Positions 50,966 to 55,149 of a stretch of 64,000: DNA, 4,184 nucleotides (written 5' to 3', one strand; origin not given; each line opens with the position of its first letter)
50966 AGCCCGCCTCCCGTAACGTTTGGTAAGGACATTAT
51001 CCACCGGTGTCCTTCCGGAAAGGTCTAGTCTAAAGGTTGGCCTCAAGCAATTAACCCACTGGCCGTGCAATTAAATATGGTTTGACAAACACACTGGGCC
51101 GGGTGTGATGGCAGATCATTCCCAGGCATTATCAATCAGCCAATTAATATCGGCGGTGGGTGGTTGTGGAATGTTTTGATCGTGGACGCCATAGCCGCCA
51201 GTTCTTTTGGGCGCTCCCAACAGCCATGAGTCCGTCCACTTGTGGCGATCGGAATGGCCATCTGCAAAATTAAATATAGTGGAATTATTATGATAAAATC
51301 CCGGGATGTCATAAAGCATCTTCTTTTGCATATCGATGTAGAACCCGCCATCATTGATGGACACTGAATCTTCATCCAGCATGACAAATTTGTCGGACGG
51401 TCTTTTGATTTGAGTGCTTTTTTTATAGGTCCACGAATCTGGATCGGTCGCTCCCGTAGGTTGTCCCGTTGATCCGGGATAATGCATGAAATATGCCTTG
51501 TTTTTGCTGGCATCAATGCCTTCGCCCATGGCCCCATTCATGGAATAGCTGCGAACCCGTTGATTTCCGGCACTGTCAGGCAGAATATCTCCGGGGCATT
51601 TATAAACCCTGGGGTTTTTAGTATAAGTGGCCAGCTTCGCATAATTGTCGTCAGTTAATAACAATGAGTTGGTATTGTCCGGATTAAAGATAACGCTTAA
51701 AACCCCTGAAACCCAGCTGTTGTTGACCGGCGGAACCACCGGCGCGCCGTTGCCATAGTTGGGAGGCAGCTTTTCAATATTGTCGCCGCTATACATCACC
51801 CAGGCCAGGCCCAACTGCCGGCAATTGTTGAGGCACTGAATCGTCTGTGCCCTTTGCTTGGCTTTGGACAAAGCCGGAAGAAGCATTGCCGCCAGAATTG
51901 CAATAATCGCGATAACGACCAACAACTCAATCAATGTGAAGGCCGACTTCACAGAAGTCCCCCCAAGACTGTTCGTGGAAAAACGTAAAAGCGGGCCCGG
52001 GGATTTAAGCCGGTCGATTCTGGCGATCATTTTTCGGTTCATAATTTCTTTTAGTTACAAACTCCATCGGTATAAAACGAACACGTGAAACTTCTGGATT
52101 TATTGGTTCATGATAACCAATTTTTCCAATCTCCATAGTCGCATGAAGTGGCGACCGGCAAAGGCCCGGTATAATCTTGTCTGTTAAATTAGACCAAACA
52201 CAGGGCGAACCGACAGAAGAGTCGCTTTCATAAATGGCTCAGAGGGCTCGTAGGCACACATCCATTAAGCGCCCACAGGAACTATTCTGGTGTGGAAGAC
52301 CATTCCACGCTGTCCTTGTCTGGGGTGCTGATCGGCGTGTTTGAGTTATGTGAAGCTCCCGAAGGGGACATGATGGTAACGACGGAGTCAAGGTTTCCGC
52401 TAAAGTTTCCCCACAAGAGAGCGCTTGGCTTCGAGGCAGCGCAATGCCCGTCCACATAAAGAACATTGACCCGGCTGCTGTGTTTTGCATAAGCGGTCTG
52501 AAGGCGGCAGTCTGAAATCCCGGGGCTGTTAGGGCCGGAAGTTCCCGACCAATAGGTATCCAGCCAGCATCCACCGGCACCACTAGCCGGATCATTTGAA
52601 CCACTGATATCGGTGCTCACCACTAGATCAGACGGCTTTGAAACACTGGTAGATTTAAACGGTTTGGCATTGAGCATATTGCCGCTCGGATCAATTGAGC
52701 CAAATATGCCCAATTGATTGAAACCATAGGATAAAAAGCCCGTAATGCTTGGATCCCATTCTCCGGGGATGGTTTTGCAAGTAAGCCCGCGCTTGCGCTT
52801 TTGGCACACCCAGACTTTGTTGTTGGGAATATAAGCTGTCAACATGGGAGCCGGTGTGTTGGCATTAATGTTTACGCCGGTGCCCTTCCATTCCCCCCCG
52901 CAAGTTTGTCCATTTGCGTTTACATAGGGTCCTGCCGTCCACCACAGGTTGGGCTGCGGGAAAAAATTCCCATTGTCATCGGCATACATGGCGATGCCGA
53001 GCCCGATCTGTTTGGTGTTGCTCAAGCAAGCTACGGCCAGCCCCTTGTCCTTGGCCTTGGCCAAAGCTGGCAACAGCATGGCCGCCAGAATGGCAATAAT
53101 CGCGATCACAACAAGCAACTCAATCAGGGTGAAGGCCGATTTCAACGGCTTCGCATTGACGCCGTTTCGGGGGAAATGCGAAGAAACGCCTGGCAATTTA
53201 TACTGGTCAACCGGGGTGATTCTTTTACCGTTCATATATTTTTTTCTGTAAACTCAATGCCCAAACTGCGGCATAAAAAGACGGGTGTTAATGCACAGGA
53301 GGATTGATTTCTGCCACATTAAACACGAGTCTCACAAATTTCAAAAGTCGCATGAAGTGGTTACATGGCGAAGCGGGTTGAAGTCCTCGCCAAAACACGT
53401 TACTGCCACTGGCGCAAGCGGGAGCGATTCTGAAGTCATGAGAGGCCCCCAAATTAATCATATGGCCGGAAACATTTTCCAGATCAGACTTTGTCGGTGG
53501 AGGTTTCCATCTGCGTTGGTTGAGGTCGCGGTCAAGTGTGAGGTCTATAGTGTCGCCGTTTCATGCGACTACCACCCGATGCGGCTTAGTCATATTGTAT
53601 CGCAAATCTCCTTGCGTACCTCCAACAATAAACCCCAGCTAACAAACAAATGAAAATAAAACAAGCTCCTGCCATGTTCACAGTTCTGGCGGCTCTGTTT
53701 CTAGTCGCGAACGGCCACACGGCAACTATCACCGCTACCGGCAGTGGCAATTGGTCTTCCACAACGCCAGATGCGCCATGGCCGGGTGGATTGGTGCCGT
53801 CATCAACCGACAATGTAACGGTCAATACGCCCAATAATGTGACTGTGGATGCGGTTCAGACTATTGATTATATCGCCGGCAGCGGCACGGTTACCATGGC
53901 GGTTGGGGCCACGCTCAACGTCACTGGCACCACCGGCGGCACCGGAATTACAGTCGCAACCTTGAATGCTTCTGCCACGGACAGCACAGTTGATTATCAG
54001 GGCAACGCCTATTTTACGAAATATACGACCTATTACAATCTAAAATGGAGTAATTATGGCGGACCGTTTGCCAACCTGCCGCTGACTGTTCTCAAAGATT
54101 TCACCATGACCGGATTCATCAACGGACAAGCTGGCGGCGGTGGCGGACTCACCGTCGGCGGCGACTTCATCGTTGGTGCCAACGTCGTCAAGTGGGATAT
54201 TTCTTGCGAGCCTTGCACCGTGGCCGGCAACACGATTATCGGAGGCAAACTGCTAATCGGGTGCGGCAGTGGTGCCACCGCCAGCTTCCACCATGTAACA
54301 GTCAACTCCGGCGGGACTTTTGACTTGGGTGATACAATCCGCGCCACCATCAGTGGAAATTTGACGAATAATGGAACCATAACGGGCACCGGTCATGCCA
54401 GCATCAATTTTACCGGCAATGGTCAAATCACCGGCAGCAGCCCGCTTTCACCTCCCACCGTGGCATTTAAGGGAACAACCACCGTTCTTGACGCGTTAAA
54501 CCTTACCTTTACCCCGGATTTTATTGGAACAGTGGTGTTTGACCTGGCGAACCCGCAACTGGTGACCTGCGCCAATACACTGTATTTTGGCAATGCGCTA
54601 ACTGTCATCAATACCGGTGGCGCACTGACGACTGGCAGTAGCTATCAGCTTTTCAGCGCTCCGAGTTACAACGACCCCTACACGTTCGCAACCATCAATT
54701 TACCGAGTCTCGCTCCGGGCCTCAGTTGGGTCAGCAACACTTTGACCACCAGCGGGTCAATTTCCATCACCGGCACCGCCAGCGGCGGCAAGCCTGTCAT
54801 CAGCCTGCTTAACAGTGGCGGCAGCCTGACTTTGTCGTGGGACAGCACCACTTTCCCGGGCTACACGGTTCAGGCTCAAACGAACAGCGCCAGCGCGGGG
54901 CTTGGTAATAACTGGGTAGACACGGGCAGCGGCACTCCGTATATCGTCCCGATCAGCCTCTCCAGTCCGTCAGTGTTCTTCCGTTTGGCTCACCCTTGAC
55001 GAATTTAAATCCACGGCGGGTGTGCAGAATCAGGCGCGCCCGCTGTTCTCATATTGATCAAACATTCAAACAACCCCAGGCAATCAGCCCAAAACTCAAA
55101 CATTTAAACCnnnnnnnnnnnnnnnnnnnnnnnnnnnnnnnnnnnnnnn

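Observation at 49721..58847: Six copies of a 19-nt quasi-palindromic motif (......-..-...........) upstream of the surface-protein and prepilin-like genes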

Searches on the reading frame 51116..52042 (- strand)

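Call 5: search_protein_families(library=pfam, proteins=[window:51116-52042:-], max_evalue=0.01)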
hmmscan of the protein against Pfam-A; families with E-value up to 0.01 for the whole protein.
window:51116-52042:- (308 aa): 2 families
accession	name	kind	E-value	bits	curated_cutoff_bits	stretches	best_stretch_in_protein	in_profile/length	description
PF07596.16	SBP_bac_10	-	2.9e-07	31.3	23.3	1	60-212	2-140/268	Protein of unknown function (DUF1559)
PF07963.17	N_methyl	-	9.4e-07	28.6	21.2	1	32-55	4-27/27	Prokaryotic N-terminal methylation motif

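Call 51: search_protein_families(library=ncbifam, proteins=[window:51116-52042:-], max_evalue=0.001)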
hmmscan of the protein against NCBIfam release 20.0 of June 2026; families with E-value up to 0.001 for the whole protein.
window:51116-52042:- (308 aa): 9 families
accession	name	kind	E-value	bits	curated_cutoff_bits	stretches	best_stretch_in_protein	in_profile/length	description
TIGR01710.1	typeII_sec_gspG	equivalog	2.3e-07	30.9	88.85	1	34-92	2-60/134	type II secretion system major pseudopilin GspG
NF040999.1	pilin_ComGC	equivalog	5e-07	29.8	75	1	33-67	2-36/84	competence type IV pilus major pilin ComGC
TIGR02532.1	IV_pilin_GFxxxE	domain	1.1e-06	28.2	16.3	1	33-55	2-24/24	prepilin-type N-terminal cleavage/methylation domain-containing protein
NF007862.0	PRK10574.1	equivalog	2.1e-06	27.9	138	1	32-68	4-40/145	prepilin peptidase-dependent pilin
NF041013.1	T4P_ComGE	equivalog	4.5e-06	26.7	49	1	33-67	4-38/83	competence type IV pilus minor pilin ComGE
NF041775.1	typeIV_PilA_Myxo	equivalog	5.6e-06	26.5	400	1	34-75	12-53/214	type IV pilin protein PilA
TIGR01708.2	typeII_sec_gspH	equivalog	7.1e-06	26.1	80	1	35-66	4-37/169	type II secretion system minor pseudopilin GspH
TIGR02596.1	TIGR02596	subfamily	3.2e-05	24.1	70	1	35-62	1-28/196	Verru_Chthon cassette protein D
NF040982.1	ComGD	equivalog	0.00081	19.8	70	0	33-66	2-35/139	competence type IV pilus minor pilin ComGD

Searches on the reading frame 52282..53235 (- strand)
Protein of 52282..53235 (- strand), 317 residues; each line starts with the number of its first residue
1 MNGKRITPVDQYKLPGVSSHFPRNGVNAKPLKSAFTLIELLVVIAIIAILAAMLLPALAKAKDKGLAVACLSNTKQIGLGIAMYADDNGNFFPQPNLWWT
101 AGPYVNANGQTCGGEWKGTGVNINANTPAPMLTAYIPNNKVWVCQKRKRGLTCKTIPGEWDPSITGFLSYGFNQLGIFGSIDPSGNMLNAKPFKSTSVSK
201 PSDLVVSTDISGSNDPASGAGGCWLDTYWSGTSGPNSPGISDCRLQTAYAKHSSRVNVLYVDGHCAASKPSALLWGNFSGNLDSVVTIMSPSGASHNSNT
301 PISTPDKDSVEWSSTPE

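Call 5: search_protein_families(library=pfam, proteins=[window:52282-53235:-], max_evalue=0.01)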
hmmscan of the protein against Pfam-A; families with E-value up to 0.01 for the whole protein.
window:52282-53235:- (317 aa): 1 family
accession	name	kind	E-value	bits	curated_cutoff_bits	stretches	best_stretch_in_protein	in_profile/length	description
PF07963.17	N_methyl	-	2.2e-07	30.6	21.2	1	33-55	5-27/27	Prokaryotic N-terminal methylation motif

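Call 51: search_protein_families(library=ncbifam, proteins=[window:52282-53235:-], max_evalue=0.001)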
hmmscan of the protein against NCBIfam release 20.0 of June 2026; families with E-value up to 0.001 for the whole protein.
window:52282-53235:- (317 aa): 8 families
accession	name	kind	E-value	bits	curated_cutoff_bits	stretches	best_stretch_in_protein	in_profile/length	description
TIGR01710.1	typeII_sec_gspG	equivalog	4.7e-07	29.9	88.85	1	34-91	2-59/134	type II secretion system major pseudopilin GspG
NF040999.1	pilin_ComGC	equivalog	8e-07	29.2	75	1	33-84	2-53/84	competence type IV pilus major pilin ComGC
TIGR02532.1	IV_pilin_GFxxxE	domain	1.1e-06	28.2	16.3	1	33-55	2-24/24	prepilin-type N-terminal cleavage/methylation domain-containing protein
NF007862.0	PRK10574.1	equivalog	9e-06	25.9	138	1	33-60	5-32/145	prepilin peptidase-dependent pilin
NF041775.1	typeIV_PilA_Myxo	equivalog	2e-05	24.7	400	1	30-64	8-42/214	type IV pilin protein PilA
TIGR01708.2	typeII_sec_gspH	equivalog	2.4e-05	24.4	80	1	35-64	4-33/169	type II secretion system minor pseudopilin GspH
NF041013.1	T4P_ComGE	equivalog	6.9e-05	22.9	49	1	34-60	5-31/83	competence type IV pilus minor pilin ComGE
TIGR02596.1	TIGR02596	subfamily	0.00049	20.2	70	1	35-57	1-23/196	Verru_Chthon cassette protein D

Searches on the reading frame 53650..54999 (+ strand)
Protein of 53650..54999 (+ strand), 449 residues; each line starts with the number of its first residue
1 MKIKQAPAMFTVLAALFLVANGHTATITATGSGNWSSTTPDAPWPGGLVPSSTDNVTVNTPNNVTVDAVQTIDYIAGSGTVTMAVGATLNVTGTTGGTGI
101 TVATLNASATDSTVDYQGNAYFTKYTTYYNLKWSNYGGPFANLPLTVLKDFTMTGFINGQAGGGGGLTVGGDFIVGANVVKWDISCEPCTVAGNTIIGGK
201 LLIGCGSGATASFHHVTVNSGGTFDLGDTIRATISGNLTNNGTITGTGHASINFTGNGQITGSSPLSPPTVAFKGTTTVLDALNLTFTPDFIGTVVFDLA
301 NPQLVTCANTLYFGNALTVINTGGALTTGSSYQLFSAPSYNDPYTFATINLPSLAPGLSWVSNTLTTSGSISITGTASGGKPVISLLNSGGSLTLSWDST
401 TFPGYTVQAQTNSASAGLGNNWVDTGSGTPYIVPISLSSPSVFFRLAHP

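Call 5: search_protein_families(library=pfam, proteins=[window:53650-54999:+], max_evalue=0.01)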
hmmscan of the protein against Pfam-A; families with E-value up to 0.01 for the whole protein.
window:53650-54999:+ (449 aa): 0 families

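Call 7: find_encoding_contigs(protein=window:53650-54999:+, flank=10000, max_places=6)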
Protein window:53650-54999:+ (449 aa): no gene with exactly this product is on record in the collection.

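Call 51: search_protein_families(library=ncbifam, proteins=[window:53650-54999:+], max_evalue=0.001)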
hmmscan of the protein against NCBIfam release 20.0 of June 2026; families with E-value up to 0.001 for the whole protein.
window:53650-54999:+ (449 aa): 0 families
